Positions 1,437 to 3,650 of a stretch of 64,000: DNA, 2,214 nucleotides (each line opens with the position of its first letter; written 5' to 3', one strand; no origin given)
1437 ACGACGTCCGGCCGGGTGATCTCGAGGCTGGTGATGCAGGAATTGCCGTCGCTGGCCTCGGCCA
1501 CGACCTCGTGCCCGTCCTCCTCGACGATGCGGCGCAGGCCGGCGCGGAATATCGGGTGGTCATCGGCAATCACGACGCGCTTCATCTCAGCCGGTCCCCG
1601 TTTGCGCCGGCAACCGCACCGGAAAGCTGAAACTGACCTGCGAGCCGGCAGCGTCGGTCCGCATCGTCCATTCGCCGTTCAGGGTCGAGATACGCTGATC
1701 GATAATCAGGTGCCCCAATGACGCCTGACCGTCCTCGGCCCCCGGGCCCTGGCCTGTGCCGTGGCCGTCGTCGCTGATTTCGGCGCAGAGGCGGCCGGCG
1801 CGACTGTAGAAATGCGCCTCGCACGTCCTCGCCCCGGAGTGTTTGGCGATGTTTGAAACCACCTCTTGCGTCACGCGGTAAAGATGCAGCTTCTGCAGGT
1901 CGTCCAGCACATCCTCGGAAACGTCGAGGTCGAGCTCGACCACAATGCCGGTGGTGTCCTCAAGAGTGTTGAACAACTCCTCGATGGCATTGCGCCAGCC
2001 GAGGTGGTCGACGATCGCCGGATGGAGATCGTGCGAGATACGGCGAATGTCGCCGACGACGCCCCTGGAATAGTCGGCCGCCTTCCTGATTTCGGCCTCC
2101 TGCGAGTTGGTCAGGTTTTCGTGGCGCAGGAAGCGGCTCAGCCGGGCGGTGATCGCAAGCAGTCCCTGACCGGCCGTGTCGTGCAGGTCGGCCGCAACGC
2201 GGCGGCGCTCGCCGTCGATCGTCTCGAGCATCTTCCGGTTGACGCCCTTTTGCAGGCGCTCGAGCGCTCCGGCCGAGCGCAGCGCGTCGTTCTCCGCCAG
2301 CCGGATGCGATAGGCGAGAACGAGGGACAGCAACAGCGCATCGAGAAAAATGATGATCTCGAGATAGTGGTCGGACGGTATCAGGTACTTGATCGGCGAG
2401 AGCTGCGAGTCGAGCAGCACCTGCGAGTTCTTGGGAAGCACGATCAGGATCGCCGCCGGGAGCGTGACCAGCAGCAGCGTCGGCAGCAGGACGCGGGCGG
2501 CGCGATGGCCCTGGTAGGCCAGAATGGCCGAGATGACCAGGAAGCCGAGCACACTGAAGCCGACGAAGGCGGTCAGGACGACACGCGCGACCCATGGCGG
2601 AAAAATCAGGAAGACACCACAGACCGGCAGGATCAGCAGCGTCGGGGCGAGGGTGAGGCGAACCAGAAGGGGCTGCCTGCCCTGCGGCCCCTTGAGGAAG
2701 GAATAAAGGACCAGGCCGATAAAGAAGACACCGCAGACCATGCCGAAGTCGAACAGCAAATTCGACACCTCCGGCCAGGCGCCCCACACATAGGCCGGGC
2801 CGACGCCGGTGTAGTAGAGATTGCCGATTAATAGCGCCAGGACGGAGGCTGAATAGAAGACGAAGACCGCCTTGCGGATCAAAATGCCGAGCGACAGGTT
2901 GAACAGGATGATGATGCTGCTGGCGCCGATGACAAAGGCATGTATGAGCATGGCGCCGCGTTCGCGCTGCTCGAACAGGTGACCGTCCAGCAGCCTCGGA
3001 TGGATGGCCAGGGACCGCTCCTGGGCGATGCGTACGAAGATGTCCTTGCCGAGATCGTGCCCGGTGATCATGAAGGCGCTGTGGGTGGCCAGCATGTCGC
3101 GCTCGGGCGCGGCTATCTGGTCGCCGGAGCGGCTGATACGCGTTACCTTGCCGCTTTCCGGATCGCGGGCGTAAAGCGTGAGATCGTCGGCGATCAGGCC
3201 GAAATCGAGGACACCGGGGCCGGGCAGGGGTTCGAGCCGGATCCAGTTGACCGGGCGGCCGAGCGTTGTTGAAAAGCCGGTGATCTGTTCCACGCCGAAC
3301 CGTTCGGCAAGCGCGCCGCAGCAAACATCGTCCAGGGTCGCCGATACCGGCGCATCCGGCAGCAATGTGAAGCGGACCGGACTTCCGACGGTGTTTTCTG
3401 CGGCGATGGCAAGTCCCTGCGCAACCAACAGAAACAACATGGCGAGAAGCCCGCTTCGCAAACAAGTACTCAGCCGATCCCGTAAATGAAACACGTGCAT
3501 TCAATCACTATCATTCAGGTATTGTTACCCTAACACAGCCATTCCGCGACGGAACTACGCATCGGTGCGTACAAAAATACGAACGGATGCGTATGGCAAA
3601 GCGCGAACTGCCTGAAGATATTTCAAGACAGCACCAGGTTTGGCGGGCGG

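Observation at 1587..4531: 7TMR-DISM two-component system next to two orphan small secreted Cys proteins, with a perfect NarL-type 7-2-7 operator between them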

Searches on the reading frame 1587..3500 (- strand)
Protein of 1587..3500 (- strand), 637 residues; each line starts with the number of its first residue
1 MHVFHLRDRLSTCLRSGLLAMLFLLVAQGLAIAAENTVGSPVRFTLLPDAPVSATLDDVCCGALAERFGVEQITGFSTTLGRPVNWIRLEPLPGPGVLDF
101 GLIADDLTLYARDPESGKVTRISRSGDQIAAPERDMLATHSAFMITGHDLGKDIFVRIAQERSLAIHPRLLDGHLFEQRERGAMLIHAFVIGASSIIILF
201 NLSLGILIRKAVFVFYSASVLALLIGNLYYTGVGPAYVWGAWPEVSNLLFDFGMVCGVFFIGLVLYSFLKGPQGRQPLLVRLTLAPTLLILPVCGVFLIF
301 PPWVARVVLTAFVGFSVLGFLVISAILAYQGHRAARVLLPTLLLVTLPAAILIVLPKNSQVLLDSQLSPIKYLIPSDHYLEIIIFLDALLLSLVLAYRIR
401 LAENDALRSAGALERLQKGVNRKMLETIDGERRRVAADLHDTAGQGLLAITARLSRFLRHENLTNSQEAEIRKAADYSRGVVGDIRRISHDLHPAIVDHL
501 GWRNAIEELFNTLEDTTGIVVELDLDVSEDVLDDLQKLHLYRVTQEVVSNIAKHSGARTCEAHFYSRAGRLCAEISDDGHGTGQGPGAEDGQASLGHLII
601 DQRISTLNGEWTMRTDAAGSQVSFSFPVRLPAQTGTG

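Call 6: search_protein_families(library=pfam, proteins=[window:1587-3500:-], max_evalue=0.01)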
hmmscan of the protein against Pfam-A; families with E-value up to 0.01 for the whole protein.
window:1587-3500:- (637 aa): 3 families
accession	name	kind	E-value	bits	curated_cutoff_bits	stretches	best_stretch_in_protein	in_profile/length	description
PF07695.17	7TMR-DISM_7TM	-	1.4e-18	68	29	1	184-398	2-205/205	7TM diverse intracellular signalling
PF07730.19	HisKA_3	-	9.2e-10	39.4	24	1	431-495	1-66/68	Histidine kinase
PF02518.31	HATPase_c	-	0.00018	22.4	26.4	1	538-629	4-110/111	Histidine kinase-, DNA gyrase B-, and HSP90-like ATPase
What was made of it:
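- Checked: The kinase (1587-3500, -, 637 aa) matches 7TMR-DISM_7TM (68 bits), HisKA_3, and HATPase_c weakly (call 6).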

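Call 7: search_protein_families(library=ncbifam, proteins=[window:1587-3500:-], max_evalue=0.01)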
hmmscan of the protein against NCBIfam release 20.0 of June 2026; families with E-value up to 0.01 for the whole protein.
window:1587-3500:- (637 aa): 6 families
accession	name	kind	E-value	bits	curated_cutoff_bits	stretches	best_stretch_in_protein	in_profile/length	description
NF052443.1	SensHisKinMctS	equivalog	5.4e-35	120.6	700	1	417-628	236-448/457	two-component system sensor histidine kinase MctS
NF008649.0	PRK11644.1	equivalog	6.8e-27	94.4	408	1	413-629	286-497/499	signal transduction histidine-protein kinase/phosphatase UhpB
NF052531.1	Strep_LiaS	equivalog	2.7e-16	59.7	450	1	415-621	113-320/328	envelope stress sensor histidine kinase LiaS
NF008184.0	PRK10935.1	equivalog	9.6e-14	50.9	553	1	431-628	363-559/565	nitrate/nitrite two-component system sensor histidine kinase NarQ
NF007896.0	PRK10600.1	equivalog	8.4e-12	44.5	578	1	407-626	369-583/598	nitrate/nitrite two-component system sensor histidine kinase NarX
NF047786.1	his_kin_MadS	equivalog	2.2e-09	37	500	1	414-581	212-379/434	MadS family sensor histidine kinase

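Call 17: find_homologous_proteins(query=window:1587-3500:-, max_evalue=1e-10)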
Query window:1587-3500:- (637 aa): 46 proteins with E <= 1e-10 among 8000 candidates.
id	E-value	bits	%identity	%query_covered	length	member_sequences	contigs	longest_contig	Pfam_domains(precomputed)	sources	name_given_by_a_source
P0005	0.0e+0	1332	97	97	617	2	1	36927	PF07730.20,PF07695.18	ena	-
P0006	3.7e-201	688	52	96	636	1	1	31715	PF07730.20,PF07695.18,PF02518.32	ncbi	-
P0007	5.1e-200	684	52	98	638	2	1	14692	PF07730.20,PF07695.18,PF02518.32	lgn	-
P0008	4.3e-197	675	51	96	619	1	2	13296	PF07730.20,PF07695.18,PF02518.32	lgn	-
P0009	3.0e-191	655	50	94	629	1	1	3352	PF07730.20,PF07695.18,PF02518.32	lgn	-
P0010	2.7e-166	573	44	96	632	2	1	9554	PF07730.20,PF07695.18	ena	-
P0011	1.6e-164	567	43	96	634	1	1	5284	PF07730.20,PF07695.18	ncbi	-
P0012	1.1e-163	564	44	92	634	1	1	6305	PF13581.13,PF07730.20,PF07695.18,PF02518.32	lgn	-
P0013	2.9e-151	523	42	93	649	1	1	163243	PF07730.20,PF07695.18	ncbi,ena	-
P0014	4.5e-150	519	40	95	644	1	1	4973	PF07730.20,PF07695.18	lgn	-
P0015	4.6e-149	516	41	90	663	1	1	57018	PF07730.20,PF07695.18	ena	-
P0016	3.1e-147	510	44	92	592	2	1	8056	PF07696.18,PF07730.20,PF07695.18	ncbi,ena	-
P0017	3.8e-142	493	41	96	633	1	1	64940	PF07696.18,PF07730.20,PF07695.18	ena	-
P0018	2.2e-141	491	43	94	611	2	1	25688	PF07696.18,PF07730.20,PF07695.18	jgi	-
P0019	4.9e-141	490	42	94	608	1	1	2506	PF07696.18,PF07730.20,PF07695.18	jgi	-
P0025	5.8e-122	427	38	95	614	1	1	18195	PF07730.20,PF07695.18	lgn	-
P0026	8.9e-122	426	38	97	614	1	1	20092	PF07696.18,PF07730.20,PF07695.18,PF02518.32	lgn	-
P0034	1.7e-86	309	33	96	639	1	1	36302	PF07696.18,PF13581.13,PF07730.20,PF07695.18,PF02518.32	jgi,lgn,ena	-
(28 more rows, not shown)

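Call 19: find_related_loci(query=A2, collection=genome_contigs, flank=5000)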
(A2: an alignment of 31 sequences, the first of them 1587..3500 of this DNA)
Query A2 (637 aa) in genome_contigs; peptide patterns used: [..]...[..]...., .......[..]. (x = any residue, [..] = any of these).
49 stretches matched a pattern; 20 encode a relative of the query (tblastn E <= 1e-3); 20 distinct loci.
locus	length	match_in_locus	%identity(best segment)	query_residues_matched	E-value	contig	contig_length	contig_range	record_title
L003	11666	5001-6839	52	14-627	0e+0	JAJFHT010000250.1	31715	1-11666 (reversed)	MAG: Hyphomicrobiales bacterium isolate OFTM20 OFTM20_249, whole genome shotgun sequence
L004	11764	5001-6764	42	39-628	7e-150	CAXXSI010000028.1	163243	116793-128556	MAG: Rhizobiaceae bacterium isolate a1742b30-e065-467f-9c1a-1d654edd7eae genome assembly, contig: contig_28, whole genom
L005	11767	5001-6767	42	39-629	3e-145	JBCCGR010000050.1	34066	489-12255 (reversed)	MAG: Pseudomonadota bacterium isolate P01_B01_bin.48 k141_1502045_length_34066_cov_24.1275, whole genome shotgun sequenc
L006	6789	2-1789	38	21-628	3e-125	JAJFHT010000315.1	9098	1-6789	MAG: Hyphomicrobiales bacterium isolate OFTM20 OFTM20_314, whole genome shotgun sequence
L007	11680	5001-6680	34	59-627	3e-101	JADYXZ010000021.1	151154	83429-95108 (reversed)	MAG: Bradyrhizobiaceae bacterium isolate SJ505 c_000001909161, whole genome shotgun sequence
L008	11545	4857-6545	34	56-627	4e-95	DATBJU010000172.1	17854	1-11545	MAG TPA_asm: Xanthobacteraceae bacterium isolate SMAG_U3928 k141_1254558, whole genome shotgun sequence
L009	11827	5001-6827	30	16-627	7e-88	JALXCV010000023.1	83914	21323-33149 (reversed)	MAG: Hyphomicrobiales bacterium isolate T2_metabat2_scaf2bin.199 T2_NODE_132_length_83914_cov_2.415613, whole genome sho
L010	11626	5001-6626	31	76-628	7e-74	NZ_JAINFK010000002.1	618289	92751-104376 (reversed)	Oricola cellulosilytica strain JCM 19534 O._cellulosilytica_Scaf2_length_618289_cov_165.81, whole genome shotgun sequenc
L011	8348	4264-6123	28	6-628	3e-66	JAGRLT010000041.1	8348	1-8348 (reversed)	MAG: Nitratireductor sp. isolate HKST-UBA72 k127_967784, whole genome shotgun sequence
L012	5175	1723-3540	30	6-627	3e-60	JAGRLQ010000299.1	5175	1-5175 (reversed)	MAG: Nitratireductor sp. isolate HKST-UBA69 2009_137600, whole genome shotgun sequence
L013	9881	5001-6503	24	125-629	1e-31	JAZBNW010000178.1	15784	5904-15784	MAG: Halieaceae bacterium isolate bin.783 k117_3384688, whole genome shotgun sequence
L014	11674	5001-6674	28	61-631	2e-53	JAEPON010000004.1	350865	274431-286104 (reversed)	MAG: Roseitalea sp. isolate HXMU1422-4 k141_9840_length_350865_cov_137.2335, whole genome shotgun sequence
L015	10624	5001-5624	31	421-627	9e-22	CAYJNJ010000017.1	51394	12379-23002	MAG TPA_asm: uncultured Bacteroidales bacterium isolate ERP124720_co1_67 genome assembly, contig: NODE_937_length_51394_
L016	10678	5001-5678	29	407-632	4e-21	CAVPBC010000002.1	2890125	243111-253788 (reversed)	MAG: uncultured Bacteroidales bacterium isolate MFD00032.bin.1.232 genome assembly, contig: contig_25270, whole genome s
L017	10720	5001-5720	30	391-628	1e-19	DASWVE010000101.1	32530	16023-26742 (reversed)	MAG TPA_asm: Candidatus Acidiferrales bacterium isolate SMAG_U3621 k141_447829, whole genome shotgun sequence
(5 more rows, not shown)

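Call 25: find_related_loci(query=A2, collection=metagenome_contigs, flank=4000)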
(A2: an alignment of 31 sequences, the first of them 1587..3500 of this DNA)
Query A2 (637 aa) in metagenome_contigs; peptide patterns used: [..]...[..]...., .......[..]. (x = any residue, [..] = any of these).
44 stretches matched a pattern; 11 encode a relative of the query (tblastn E <= 1e-3); 11 distinct loci.
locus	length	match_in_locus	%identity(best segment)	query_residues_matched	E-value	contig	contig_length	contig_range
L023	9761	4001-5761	31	40-637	2e-79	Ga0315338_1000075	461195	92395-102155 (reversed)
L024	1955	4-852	32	330-628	4e-32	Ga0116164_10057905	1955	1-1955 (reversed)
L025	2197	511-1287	31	368-628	1e-28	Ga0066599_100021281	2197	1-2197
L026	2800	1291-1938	33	420-636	5e-25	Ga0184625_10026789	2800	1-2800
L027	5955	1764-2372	32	422-627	1e-23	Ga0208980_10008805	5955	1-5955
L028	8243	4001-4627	30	421-628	3e-23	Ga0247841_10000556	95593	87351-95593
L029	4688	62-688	30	421-628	8e-22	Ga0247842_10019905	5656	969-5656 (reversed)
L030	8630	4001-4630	29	422-635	1e-20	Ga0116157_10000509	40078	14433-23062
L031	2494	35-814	27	371-628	8e-19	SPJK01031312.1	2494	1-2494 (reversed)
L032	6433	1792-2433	27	415-630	2e-16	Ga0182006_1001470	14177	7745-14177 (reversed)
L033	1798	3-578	29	436-627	3e-11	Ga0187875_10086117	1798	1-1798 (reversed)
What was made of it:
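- Tried and rejected: It gave only one further full-length relative (call 25).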

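Call 26: find_encoding_contigs(protein=P0007, flank=4000, max_places=2)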
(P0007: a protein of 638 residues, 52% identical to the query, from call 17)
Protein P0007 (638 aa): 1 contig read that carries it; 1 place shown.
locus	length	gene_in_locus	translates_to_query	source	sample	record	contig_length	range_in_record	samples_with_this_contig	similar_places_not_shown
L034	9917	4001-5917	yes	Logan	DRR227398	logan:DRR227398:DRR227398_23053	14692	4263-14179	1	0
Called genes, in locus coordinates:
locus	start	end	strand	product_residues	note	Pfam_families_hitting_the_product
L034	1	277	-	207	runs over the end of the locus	PF07811:TadE (weak)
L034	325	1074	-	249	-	PF07811:TadE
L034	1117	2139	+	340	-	PF01261:AP_endonuc_2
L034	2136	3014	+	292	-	PF00294:PfkB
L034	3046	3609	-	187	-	-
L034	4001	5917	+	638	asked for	PF07695:7TMR-DISM_7TM, PF07730:HisKA_3, PF02518:HATPase_c (weak)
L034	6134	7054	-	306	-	PF00126:HTH_1, PF03466:LysR_substrate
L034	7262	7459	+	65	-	-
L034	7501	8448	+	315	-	PF05982:Sbt_1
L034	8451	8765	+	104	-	PF00543:P-II (weak)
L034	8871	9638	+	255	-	PF04391:DUF533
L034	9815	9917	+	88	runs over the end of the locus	PF10041:DUF2277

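Call 27: find_encoding_contigs(protein=P0008, flank=4000, max_places=2)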
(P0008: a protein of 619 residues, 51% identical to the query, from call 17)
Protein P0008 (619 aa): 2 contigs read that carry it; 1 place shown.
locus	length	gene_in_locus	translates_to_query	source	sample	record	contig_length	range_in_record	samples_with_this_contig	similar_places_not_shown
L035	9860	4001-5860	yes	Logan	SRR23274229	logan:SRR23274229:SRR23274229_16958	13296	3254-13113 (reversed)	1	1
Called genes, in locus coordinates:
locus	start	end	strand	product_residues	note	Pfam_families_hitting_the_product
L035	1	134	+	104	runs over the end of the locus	?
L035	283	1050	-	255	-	PF04391:DUF533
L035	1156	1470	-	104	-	PF00543:P-II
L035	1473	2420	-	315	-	PF05982:Sbt_1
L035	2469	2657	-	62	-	-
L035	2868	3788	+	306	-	PF00126:HTH_1, PF03466:LysR_substrate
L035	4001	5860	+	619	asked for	PF07695:7TMR-DISM_7TM, PF07730:HisKA_3, PF02518:HATPase_c (weak)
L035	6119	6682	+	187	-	-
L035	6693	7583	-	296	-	PF00294:PfkB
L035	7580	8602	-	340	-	PF01261:AP_endonuc_2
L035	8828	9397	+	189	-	PF07811:TadE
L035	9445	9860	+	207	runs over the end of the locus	PF07811:TadE (weak)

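Call 28: find_encoding_contigs(protein=P0010, flank=4000, max_places=2)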
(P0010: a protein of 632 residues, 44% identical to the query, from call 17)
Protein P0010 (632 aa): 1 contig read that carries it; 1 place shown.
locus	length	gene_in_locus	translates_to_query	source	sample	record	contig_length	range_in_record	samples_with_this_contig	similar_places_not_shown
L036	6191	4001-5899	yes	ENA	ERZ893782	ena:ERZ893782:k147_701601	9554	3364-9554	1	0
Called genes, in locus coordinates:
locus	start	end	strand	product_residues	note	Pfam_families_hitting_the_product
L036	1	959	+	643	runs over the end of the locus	PF00656:Peptidase_C14, PF05990:DUF900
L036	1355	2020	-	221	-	PF02586:SRAP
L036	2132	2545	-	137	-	PF04828:GFA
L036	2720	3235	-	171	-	PF13671:AAA_33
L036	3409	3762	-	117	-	PF07291:MauE (weak), PF13564:DoxX_2, PF07681:DoxX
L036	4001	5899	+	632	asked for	PF07695:7TMR-DISM_7TM, PF07730:HisKA_3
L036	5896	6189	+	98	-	?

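Call 29: find_encoding_contigs(protein=P0015, flank=4000, max_places=2)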
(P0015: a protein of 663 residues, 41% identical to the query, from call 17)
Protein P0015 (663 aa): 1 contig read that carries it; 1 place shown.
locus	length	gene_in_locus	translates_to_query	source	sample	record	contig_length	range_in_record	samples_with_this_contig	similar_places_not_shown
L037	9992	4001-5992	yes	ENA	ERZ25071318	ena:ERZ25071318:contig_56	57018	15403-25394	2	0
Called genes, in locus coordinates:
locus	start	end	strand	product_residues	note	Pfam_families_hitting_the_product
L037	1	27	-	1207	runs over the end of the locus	PF12729:4HB_MCP_1 (weak), PF00672:HAMP, PF12860:PAS_7, PF00512:HisKA, PF02518:HATPase_c, PF00072:Response_reg, PF00072:Response_reg, PF01627:Hpt, +1 more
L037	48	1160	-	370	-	PF13433:Peripla_BP_5, PF13458:Peripla_BP_6, PF01094:ANF_receptor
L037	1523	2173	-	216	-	PF19875:DUF6348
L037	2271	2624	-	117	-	-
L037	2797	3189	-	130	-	-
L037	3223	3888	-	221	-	-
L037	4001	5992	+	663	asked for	PF07695:7TMR-DISM_7TM, PF07730:HisKA_3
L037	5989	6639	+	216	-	PF00072:Response_reg, PF00196:GerE, PF08281:Sigma70_r4_2 (weak)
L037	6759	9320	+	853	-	PF13779:DUF4175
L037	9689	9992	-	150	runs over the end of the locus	PF00072:Response_reg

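Call 33: find_encoding_contigs(protein=P0017, flank=4000, max_places=2)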
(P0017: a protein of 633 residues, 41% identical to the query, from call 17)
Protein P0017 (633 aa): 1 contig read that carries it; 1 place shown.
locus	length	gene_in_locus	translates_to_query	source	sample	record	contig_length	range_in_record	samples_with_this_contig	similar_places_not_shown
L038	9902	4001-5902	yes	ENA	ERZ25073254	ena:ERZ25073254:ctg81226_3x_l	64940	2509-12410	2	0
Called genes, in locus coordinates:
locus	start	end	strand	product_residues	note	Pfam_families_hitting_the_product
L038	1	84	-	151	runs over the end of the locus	PF01322:Cytochrom_C_2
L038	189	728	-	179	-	PF00127:Copper-bind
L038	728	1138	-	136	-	-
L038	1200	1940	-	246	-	PF07638:Sigma70_ECF, PF22233:PhyR_sigma-like (faint), PF04542:Sigma70_r2, PF08281:Sigma70_r4_2, PF04545:Sigma70_r4, PF00196:GerE (weak), PF13542:HTH_Tnp_ISL3 (faint)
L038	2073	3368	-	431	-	PF07433:DUF1513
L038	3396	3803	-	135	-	-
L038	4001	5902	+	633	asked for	PF07696:7TMR-DISMED2, PF07695:7TMR-DISM_7TM, PF07730:HisKA_3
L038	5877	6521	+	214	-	PF00072:Response_reg, PF08281:Sigma70_r4_2 (weak), PF00196:GerE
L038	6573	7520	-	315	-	PF00561:Abhydrolase_1, PF12146:Hydrolase_4, PF12697:Abhydrolase_6, PF00561:Abhydrolase_1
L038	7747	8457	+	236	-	PF00829:Ribosomal_L21p, PF14520:HHH_5 (weak)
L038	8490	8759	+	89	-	PF01016:Ribosomal_L27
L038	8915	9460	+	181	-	PF13302:Acetyltransf_3, PF00583:Acetyltransf_1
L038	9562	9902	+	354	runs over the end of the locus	PF01018:GTP1_OBG, PF01926:MMR_HSR1, PF02421:FeoB_N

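Call 34: find_encoding_contigs(protein=P0018, flank=4000, max_places=2)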
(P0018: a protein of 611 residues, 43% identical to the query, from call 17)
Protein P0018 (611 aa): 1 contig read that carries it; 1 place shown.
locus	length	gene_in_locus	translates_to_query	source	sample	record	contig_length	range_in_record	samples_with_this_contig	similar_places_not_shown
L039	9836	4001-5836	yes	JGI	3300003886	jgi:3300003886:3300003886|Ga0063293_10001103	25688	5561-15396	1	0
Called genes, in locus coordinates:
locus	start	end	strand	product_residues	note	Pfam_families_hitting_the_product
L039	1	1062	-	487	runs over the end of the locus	PF04317:DUF463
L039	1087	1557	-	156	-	-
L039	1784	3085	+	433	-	PF01946:Thi4 (weak), PF00890:FAD_binding_2 (weak), PF01266:DAO, PF03486:HI0933_like (faint), PF07992:Pyr_redox_2 (weak), PF01593:Amino_oxidase (faint), PF13450:NAD_binding_8 (weak)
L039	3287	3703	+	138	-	PF21157:DksA_N, PF01258:zf-dskA_traR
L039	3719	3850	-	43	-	-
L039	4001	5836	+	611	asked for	PF07696:7TMR-DISMED2, PF07695:7TMR-DISM_7TM, PF07730:HisKA_3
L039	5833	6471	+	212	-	PF00072:Response_reg, PF00196:GerE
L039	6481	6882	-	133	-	PF00376:MerR, PF13411:MerR_1, PF09278:MerR-DNA-bind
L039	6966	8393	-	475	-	PF03448:MgtE_N, PF00571:CBS (weak), PF01769:MgtE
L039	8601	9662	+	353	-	PF08240:ADH_N, PF00107:ADH_zinc_N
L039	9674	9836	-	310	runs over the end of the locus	-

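Call 69: search_protein_families(library=pfam, alignment_id=A2, max_evalue=0.01)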
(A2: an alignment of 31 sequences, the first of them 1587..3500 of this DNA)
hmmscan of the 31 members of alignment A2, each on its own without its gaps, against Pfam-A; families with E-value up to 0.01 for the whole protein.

A. member 1, window:1587-3500:- (637 aa): 3 families
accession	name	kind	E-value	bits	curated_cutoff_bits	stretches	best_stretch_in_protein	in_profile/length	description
PF07695.17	7TMR-DISM_7TM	-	1.4e-18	68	29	1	184-398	2-205/205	7TM diverse intracellular signalling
PF07730.19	HisKA_3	-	9.2e-10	39.4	24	1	431-495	1-66/68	Histidine kinase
PF02518.31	HATPase_c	-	0.00018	22.4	26.4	1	538-629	4-110/111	Histidine kinase-, DNA gyrase B-, and HSP90-like ATPase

B. families by the number of members that match (of 31 scanned): 5 families
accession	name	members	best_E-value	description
PF07695.17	7TMR-DISM_7TM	31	1.9e-25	7TM diverse intracellular signalling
PF07730.19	HisKA_3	31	8.4e-13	Histidine kinase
PF02518.31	HATPase_c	27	2e-15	Histidine kinase-, DNA gyrase B-, and HSP90-like ATPase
PF07696.17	7TMR-DISMED2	26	2e-14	7TMR-DISM extracellular 2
PF13581.12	HATPase_c_2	13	4.9e-06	Histidine kinase-like ATPase domain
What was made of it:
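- Checked: It is detected in 26 of 31 full-length homologues (call 69), so it is supported by homology only.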
